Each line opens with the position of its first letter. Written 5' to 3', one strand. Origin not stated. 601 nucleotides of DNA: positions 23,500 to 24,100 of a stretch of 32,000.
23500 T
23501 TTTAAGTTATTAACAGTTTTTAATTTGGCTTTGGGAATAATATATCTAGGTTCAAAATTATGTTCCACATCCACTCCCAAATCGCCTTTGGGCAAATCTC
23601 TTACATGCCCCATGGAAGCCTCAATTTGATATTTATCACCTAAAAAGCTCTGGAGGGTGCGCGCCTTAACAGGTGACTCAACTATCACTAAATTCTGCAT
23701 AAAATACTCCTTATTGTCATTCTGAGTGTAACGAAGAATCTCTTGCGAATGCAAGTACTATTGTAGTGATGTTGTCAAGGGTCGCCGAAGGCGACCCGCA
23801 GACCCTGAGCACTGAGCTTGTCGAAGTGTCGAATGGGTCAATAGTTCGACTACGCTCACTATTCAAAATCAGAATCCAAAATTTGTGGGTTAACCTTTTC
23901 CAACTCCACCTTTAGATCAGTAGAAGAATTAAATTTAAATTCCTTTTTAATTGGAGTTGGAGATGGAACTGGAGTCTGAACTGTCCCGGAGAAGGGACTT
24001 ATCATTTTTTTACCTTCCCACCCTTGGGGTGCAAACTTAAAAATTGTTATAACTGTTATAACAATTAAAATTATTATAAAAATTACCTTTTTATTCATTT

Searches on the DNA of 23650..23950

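Call 40: search_rna_families(source=window, start=23650, end=23950, threshold=evalue, max_evalue=10)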
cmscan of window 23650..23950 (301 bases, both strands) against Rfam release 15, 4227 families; matches with E-value up to 10: 7.
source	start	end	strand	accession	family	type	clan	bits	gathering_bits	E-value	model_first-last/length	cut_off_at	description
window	23671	23719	-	RF01277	snoU54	Gene; snRNA; snoRNA; CD-box;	CL00008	16.6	35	0.76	1-67/67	no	Small nucleolar RNA U54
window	23799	23872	-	RF00853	mir-304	Gene; miRNA;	-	16.5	99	0.99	1-88/88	no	mir-304 microRNA precursor family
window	23673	23730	+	RF02406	snoR120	Gene; snRNA; snoRNA; CD-box;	-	16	55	6.6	27-74/74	no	Small nucleolar RNA snoR120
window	23863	23949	-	RF01288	snoR31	Gene; snRNA; snoRNA; CD-box;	-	15.4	44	8.3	1-93/93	no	Small nucleolar RNA snoR31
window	23852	23950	-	RF04228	MIR6140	Gene; miRNA;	-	14.5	140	4.9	67-165/165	5'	MIR6140 microRNA precursor family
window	23852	23950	+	RF04228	MIR6140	Gene; miRNA;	-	13.7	140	7.8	1-100/165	3'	MIR6140 microRNA precursor family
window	23884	23943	+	RF02119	FTX_1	Gene; lncRNA;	-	11.6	50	8.1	1-71/71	no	FTX transcript, XIST regulator conserved region 1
